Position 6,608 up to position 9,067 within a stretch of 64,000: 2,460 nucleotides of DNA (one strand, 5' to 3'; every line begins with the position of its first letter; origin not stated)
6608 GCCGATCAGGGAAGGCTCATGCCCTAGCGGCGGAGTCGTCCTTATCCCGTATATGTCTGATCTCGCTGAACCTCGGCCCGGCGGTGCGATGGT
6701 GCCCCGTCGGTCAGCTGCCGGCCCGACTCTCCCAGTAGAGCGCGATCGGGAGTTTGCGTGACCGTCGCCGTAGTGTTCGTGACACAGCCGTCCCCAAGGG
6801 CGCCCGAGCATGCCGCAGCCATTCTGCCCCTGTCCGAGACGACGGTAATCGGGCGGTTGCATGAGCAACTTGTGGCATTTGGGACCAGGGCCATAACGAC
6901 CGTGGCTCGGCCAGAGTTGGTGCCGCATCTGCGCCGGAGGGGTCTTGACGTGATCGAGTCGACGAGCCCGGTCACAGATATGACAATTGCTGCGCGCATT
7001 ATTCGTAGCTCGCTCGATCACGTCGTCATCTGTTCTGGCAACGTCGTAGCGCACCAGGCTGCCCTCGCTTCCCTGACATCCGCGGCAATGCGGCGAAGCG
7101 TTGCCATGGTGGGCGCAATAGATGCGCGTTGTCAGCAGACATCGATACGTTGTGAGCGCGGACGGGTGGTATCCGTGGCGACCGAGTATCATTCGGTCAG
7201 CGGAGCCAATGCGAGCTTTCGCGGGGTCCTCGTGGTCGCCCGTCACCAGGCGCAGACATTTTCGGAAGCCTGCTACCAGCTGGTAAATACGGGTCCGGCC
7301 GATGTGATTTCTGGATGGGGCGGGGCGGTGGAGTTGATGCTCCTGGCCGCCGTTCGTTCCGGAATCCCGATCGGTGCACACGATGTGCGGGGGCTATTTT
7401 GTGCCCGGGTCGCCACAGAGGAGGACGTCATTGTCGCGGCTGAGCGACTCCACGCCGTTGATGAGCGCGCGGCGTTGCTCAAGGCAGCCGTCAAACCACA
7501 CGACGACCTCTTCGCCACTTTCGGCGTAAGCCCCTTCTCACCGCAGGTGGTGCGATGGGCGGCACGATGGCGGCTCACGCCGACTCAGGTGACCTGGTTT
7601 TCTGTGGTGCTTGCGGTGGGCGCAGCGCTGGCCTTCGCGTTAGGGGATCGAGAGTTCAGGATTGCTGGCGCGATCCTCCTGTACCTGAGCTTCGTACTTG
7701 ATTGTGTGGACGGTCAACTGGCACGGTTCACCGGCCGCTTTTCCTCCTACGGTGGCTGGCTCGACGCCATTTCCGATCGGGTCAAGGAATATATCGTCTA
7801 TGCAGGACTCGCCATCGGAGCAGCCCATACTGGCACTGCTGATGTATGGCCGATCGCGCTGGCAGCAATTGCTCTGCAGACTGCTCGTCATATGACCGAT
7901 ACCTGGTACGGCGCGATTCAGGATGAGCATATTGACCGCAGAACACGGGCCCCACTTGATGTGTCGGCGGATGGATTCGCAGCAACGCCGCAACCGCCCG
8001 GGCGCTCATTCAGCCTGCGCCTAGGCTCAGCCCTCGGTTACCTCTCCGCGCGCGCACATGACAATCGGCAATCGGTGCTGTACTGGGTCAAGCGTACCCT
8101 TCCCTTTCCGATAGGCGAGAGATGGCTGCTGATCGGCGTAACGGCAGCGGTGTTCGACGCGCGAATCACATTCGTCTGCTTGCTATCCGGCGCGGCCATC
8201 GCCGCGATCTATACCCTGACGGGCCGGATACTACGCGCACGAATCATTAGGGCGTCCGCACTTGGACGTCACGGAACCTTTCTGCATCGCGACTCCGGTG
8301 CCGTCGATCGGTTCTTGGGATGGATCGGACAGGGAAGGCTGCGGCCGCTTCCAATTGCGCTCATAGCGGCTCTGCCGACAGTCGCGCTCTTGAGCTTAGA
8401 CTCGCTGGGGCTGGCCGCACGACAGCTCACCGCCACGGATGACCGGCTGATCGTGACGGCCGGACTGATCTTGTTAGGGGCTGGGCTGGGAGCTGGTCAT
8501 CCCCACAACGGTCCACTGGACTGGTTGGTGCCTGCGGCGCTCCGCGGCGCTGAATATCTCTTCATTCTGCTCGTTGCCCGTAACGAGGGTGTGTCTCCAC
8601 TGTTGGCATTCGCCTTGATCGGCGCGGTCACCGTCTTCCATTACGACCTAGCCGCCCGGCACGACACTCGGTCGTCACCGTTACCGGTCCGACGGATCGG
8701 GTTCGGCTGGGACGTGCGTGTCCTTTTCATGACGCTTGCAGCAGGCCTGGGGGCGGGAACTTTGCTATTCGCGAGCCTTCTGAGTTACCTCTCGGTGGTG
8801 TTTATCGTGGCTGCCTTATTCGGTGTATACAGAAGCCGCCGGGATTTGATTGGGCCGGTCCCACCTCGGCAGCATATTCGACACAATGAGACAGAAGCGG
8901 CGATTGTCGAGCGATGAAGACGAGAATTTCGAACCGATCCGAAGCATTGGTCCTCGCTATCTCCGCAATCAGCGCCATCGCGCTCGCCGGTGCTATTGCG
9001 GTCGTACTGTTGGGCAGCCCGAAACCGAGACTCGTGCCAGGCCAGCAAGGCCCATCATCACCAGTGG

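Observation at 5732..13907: An ~8-kb low-GC, mobility-gene-free cassette splits a high-GC cell-wall glycopolymer locus, like a serotype-specific region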

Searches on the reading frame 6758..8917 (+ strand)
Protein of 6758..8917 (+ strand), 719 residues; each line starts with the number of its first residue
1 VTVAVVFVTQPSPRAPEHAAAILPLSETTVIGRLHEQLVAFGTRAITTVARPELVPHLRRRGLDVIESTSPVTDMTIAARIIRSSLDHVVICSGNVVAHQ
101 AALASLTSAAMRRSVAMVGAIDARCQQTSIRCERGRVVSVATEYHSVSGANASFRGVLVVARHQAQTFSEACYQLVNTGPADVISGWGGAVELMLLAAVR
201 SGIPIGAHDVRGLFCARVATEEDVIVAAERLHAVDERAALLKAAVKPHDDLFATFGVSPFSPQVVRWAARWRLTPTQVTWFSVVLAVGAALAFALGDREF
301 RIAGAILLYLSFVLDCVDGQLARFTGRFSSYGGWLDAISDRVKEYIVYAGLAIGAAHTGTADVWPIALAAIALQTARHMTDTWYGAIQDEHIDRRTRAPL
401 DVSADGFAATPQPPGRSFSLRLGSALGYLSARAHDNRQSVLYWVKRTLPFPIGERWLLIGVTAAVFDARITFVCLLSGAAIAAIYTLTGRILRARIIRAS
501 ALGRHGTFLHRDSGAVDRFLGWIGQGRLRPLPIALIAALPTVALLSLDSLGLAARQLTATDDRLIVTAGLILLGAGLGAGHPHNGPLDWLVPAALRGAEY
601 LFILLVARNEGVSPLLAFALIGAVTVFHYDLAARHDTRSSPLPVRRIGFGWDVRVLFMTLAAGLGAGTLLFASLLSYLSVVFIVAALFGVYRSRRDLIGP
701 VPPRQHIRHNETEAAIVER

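Call 5: search_protein_families(library=pfam, proteins=[window:6758-8917:+], max_evalue=0.01)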
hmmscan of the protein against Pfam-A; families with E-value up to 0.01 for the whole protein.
window:6758-8917:+ (719 aa): 2 families
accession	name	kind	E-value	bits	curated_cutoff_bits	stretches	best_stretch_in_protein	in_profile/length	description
PF19365.4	DUF5941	-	6.2e-16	59.3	27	1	537-685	32-183/208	Family of unknown function (DUF5941)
PF01066.26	CDP-OH_P_transf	-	2e-10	41.7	22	1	274-370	3-93/152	CDP-alcohol phosphatidyltransferase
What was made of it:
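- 6758..8917 (+): 719-aa membrane protein with three parts: a degenerate NTP-transferase-like N-terminus, a CDP-alcohol phosphotransferase domain, and DUF5941. Pfam CDP-OH_P_transf plus DUF5941 (call 5).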

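Call 25: search_protein_families(library=ncbifam, proteins=[window:6758-8917:+], max_evalue=0.001)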
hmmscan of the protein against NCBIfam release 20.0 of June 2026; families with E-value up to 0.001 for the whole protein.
window:6758-8917:+ (719 aa): 7 families
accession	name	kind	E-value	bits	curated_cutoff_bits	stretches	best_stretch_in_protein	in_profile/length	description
NF040950.1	archin_ph_syn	equivalog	2.1e-16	60.3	180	1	264-358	15-107/191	archaetidylinositol phosphate synthase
NF045883.1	PIPSynth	equivalog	3.1e-15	56.4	170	1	265-376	15-124/197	phosphatidylinositol phosphate synthase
NF041135.1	IPPtranDIPPsyn_Thcocales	equivalog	6.2e-13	48.5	580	1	205-371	191-343/419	bifunctional L-myo-inositol-1-phosphate cytidylyltransferase/CDP-L-myo-inositol myo-inositolphosphotransferase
NF052561.1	PIPSynBT1523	equivalog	7.6e-07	29.1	350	1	264-352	16-111/232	hypothetical protein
TIGR00473.1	pssA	equivalog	8.3e-06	26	107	1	284-352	9-71/153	CDP-diacylglycerol--serine O-phosphatidyltransferase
NF008090.0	PRK10832.1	equivalog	0.00016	21.8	304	1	275-370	6-95/182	CDP-diacylglycerol--glycerol-3-phosphate 3-phosphatidyltransferase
NF053678.1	ClpnSynClsA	equivalog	0.00032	20.9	240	1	302-352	31-79/180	cardiolipin synthase ClsA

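Call 48: find_homologous_proteins(query=window:6758-8917:+, max_evalue=1e-10)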
Query window:6758-8917:+ (719 aa): 1390 proteins with E <= 1e-10 among 8000 candidates; the best 120 are listed.
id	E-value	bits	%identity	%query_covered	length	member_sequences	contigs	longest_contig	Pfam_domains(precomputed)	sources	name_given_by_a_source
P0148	0.0e+0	1273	100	81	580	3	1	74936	PF19365.5,PF01066.27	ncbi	ncbi:MAG: DUF5941 domain-containing protein [Micromonosporaceae bacterium]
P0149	5.8e-168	579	46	96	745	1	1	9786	PF19365.5,PF01066.27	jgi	jgi:phosphatidylglycerophosphate synthase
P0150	8.3e-167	575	44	99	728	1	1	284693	PF19365.5,PF01066.27,PF12804.14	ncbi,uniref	ncbi:DUF5941 domain-containing protein [Planosporangium sp. 12N6]|uniref:DUF5941 domain-containing p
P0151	2.2e-165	570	44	98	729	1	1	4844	PF19365.5,PF01066.27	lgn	-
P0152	2.7e-160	553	44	97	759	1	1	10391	PF19365.5,PF01066.27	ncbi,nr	ncbi:MAG: CDP-alcohol phosphatidyltransferase family protein [Micromonosporaceae bacterium]|nr:CDP-a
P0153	2.4e-158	547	44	98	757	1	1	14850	PF19365.5,PF01066.27,PF12804.14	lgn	-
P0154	6.1e-156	539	45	96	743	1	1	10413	PF19365.5,PF01066.27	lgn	-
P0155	1.7e-154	534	43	94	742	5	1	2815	PF19365.5,PF01066.27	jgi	jgi:phosphatidylglycerophosphate synthase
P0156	2.0e-148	514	44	98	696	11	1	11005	PF19365.5,PF01066.27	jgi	jgi:phosphatidylglycerophosphate synthase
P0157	6.8e-147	509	43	94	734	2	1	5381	PF19365.5,PF01066.27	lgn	-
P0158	3.4e-145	503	41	98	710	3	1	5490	PF19365.5,PF01066.27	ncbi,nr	ncbi:MAG TPA: CDP-alcohol phosphatidyltransferase family protein [Micromonosporaceae bacterium]|nr:C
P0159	1.8e-142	494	42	98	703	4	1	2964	PF19365.5,PF01066.27,PF12804.14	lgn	-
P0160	2.0e-142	494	44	93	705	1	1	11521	PF19365.5,PF01066.27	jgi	jgi:phosphatidylglycerophosphate synthase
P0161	8.3e-142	492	43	96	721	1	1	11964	PF19365.5,PF01066.27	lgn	-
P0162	4.7e-139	483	42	97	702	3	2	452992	PF19365.5,PF01066.27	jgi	jgi:phosphatidylglycerophosphate synthase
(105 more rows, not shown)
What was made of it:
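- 6758..8917 (+): Best homologues are 37-46% identical and all Micromonosporaceae or Stackebrandtia (call 48).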

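Call 84: search_protein_families(library=ncbifam, proteins=[L086:11901-13721:+, L086:13718-15328:+, L086:15483-16742:+, L086:16899-17312:-, L086:17370-19907:-, L088:18480-19670:+, L088:15606-18122:-, L088:15143-15547:-, L088:13941-14978:-, L088:12632-13936:+], max_evalue=0.00001)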
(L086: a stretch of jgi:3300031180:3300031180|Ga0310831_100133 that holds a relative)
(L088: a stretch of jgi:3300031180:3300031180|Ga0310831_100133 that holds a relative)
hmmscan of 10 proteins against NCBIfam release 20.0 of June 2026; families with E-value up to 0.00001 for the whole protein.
L086:11901-13721:+ (606 aa): 0 families

L086:13718-15328:+ (536 aa): 10 families
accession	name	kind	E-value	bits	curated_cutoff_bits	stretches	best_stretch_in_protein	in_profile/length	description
NF041875.1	EPS_EpsD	equivalog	6.6e-31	107.9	370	1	30-265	1-211/325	exopolysaccharide biosynthesis glycosyltransferase EpsD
TIGR03965.1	mycofact_glyco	equivalog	1.3e-21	77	280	2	28-150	74-193/467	mycofactocin biosynthesis glycosyltransferase MftF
NF038299.1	EPS_HpsN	equivalog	4e-09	35.9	425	1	29-265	2-225/317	hormogonium polysaccharide biosynthesis glycosyltransferase HpsN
TIGR03937.1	PgaC_IcaA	equivalog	4.6e-08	32.4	422.3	1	29-130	46-146/407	poly-beta-1,6-N-acetyl-D-glucosamine synthase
NF007482.0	PRK10073.1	equivalog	4.6e-08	32.4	423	1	28-130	6-106/334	glycosyltransferase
TIGR03111.1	glyc2_xrt_Gpos1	hypoth_equivalog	5.1e-08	32.1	363.95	1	29-130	50-152/439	TIGR03111 family XrtG-associated glycosyltransferase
NF047683.1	TeichurnBiosyTuaG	equivalog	1.6e-07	31.2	400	1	29-147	7-124/252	teichuronic acid biosynthesis protein TuaG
TIGR04283.1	glyco_like_mftF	equivalog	3.2e-07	30.1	182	0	30-133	1-96/221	TIGR04283 family arsenosugar biosynthesis glycosyltransferase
NF041394.1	GtaseAglG_Halo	equivalog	9.3e-07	28.4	440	0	29-134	2-107/304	glucosyl-dolichyl phosphate glucuronosyltransferase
TIGR04242.1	nodulat_NodC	equivalog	2.1e-06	27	550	1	26-133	46-155/395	chitooligosaccharide synthase NodC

L086:15483-16742:+ (419 aa): 9 families
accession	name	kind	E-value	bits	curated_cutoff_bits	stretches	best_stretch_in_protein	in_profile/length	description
TIGR03026.1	NDP-sugDHase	subfamily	5.8e-127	423.9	189.8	1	4-394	2-393/413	nucleotide sugar dehydrogenase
NF040825.1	UDPMaNacDH_Arch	equivalog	3.4e-76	256.8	750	1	4-393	2-378/418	UDP-N-acetyl-D-mannosamine dehydrogenase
NF008286.0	PRK11064.1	equivalog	1.2e-74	251.5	459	1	5-411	6-419/420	UDP-N-acetyl-D-mannosamine dehydrogenase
NF011729.0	PRK15182.1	equivalog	2.2e-60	204.7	592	1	3-359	7-359/425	Vi polysaccharide biosynthesis UDP-N-acetylglucosamine C-6 dehydrogenase TviB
NF041297.1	UDPGDh_AglM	equivalog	8.3e-50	169.9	670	1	4-393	2-396/429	UDP-glucose 6-dehydrogenase AglM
NF047673.2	TeichurnBiosyTuaD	equivalog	3.6e-31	108.8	700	1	5-391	4-389/439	UDP-glucose 6-dehydrogenase TuaD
NF011631.0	PRK15057.1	equivalog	9.1e-10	38.2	757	1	5-274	3-267/388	UDP-glucose 6-dehydrogenase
NF012005.0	PRK15461.1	equivalog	5.1e-06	25.9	348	0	5-136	4-112/298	sulfolactaldehyde 3-reductase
TIGR01505.1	tartro_sem_red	equivalog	7.4e-06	25.4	340.75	0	47-238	26-202/291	2-hydroxy-3-oxopropionate reductase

L086:16899-17312:- (137 aa): 0 families

L086:17370-19907:- (845 aa): 11 families
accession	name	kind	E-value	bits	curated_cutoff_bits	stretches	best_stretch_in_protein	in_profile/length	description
NF047683.1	TeichurnBiosyTuaG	equivalog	7.6e-21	74.9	400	1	215-335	5-125/252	teichuronic acid biosynthesis protein TuaG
NF007482.0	PRK10073.1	equivalog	1.2e-17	64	423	1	214-340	4-128/334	glycosyltransferase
TIGR03937.1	PgaC_IcaA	equivalog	1.9e-13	50.1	422.3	1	212-333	41-162/407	poly-beta-1,6-N-acetyl-D-glucosamine synthase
NF053739.1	GlytfEpsEBac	equivalog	7.7e-13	48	450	1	217-336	2-122/265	glycosyltransferase EpsE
NF050050.1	ProtGlycPglI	equivalog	1.5e-11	44.3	500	1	216-315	2-102/306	GalNAc(5)-diNAcBac-PP-undecaprenol beta-1,3-glucosyltransferase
NF007453.0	PRK10018.1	equivalog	2.6e-10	40.4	382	1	214-329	4-115/280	colanic acid biosynthesis glycosyltransferase WcaA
TIGR04017.1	WcaA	equivalog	1.8e-09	37.6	495.75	1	217-325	6-110/279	colanic acid biosynthesis glycosyltransferase WcaA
TIGR03965.1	mycofact_glyco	equivalog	4.5e-08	32.4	280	1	216-314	74-172/467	mycofactocin biosynthesis glycosyltransferase MftF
NF041875.1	EPS_EpsD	equivalog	2e-06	27.5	370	1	233-329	16-112/325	exopolysaccharide biosynthesis glycosyltransferase EpsD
NF041394.1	GtaseAglG_Halo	equivalog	7.2e-06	25.5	440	0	218-316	3-102/304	glucosyl-dolichyl phosphate glucuronosyltransferase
TIGR04242.1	nodulat_NodC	equivalog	7.5e-06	25.1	550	0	212-321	44-155/395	chitooligosaccharide synthase NodC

L088:18480-19670:+ (396 aa): 0 families

L088:15606-18122:- (838 aa): 11 families
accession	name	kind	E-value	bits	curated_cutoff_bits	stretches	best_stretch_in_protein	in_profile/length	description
NF047683.1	TeichurnBiosyTuaG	equivalog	2e-20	73.5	400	1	217-325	5-113/252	teichuronic acid biosynthesis protein TuaG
NF007482.0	PRK10073.1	equivalog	1.4e-18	67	423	1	216-330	4-117/334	glycosyltransferase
TIGR03965.1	mycofact_glyco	equivalog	2.4e-13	49.8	280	1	211-331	67-186/467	mycofactocin biosynthesis glycosyltransferase MftF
NF053739.1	GlytfEpsEBac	equivalog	1e-12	47.6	450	1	220-324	3-108/265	glycosyltransferase EpsE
NF050050.1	ProtGlycPglI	equivalog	2.3e-12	46.9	500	1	219-313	3-98/306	GalNAc(5)-diNAcBac-PP-undecaprenol beta-1,3-glucosyltransferase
TIGR03937.1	PgaC_IcaA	equivalog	8.5e-11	41.4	422.3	1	211-332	38-159/407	poly-beta-1,6-N-acetyl-D-glucosamine synthase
NF041394.1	GtaseAglG_Halo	equivalog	1.2e-10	41.2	440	1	232-326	17-110/304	glucosyl-dolichyl phosphate glucuronosyltransferase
NF041875.1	EPS_EpsD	equivalog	8.8e-10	38.5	370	1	222-329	4-110/325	exopolysaccharide biosynthesis glycosyltransferase EpsD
NF007453.0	PRK10018.1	equivalog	6.5e-07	29.3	382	1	233-317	21-105/280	colanic acid biosynthesis glycosyltransferase WcaA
TIGR04017.1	WcaA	equivalog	7.2e-07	29.1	495.75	1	233-317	20-104/279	colanic acid biosynthesis glycosyltransferase WcaA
TIGR04242.1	nodulat_NodC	equivalog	2.4e-06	26.8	550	1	211-318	41-151/395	chitooligosaccharide synthase NodC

L088:15143-15547:- (134 aa): 0 families

L088:13941-14978:- (345 aa): 19 families
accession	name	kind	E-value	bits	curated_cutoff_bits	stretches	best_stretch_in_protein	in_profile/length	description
NF007482.0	PRK10073.1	equivalog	5.2e-27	94.7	423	1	8-215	5-216/334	glycosyltransferase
NF047683.1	TeichurnBiosyTuaG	equivalog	5.3e-20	72.1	400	1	8-101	5-98/252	teichuronic acid biosynthesis protein TuaG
TIGR03937.1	PgaC_IcaA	equivalog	1.2e-16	60.7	422.3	1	7-115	43-151/407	poly-beta-1,6-N-acetyl-D-glucosamine synthase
TIGR03965.1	mycofact_glyco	equivalog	2.8e-14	52.9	280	1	9-113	74-178/467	mycofactocin biosynthesis glycosyltransferase MftF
TIGR03111.1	glyc2_xrt_Gpos1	hypoth_equivalog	7.3e-14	51.4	363.95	1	4-121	44-162/439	TIGR03111 family XrtG-associated glycosyltransferase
NF050050.1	ProtGlycPglI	equivalog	1.1e-13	51.3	500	1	9-229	2-215/306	GalNAc(5)-diNAcBac-PP-undecaprenol beta-1,3-glucosyltransferase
NF053739.1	GlytfEpsEBac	equivalog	3.8e-11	42.5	450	1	9-101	1-94/265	glycosyltransferase EpsE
TIGR04283.1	glyco_like_mftF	equivalog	6.6e-11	42.2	182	1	11-114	1-97/221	TIGR04283 family arsenosugar biosynthesis glycosyltransferase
TIGR04242.1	nodulat_NodC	equivalog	1.9e-09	37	550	1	8-114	47-156/395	chitooligosaccharide synthase NodC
NF041394.1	GtaseAglG_Halo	equivalog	2.8e-09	36.7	440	1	10-101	2-94/304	glucosyl-dolichyl phosphate glucuronosyltransferase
NF041875.1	EPS_EpsD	equivalog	5.6e-09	35.8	370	1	11-105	1-95/325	exopolysaccharide biosynthesis glycosyltransferase EpsD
NF047588.1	GlcsyltransPgfSStrep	equivalog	6.8e-08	32.1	500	1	11-113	3-109/308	glycosyltransferase PgfS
NF038299.1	EPS_HpsN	equivalog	7.9e-08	31.6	425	1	9-124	1-115/317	hormogonium polysaccharide biosynthesis glycosyltransferase HpsN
NF045692.1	OglycostaseCruG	equivalog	1.5e-07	30.7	600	1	10-120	42-158/386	2'-O-glycosyltransferase CruG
NF007453.0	PRK10018.1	equivalog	6.2e-07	29.3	382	1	8-105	5-103/280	colanic acid biosynthesis glycosyltransferase WcaA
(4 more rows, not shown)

L088:12632-13936:+ (434 aa): 0 families
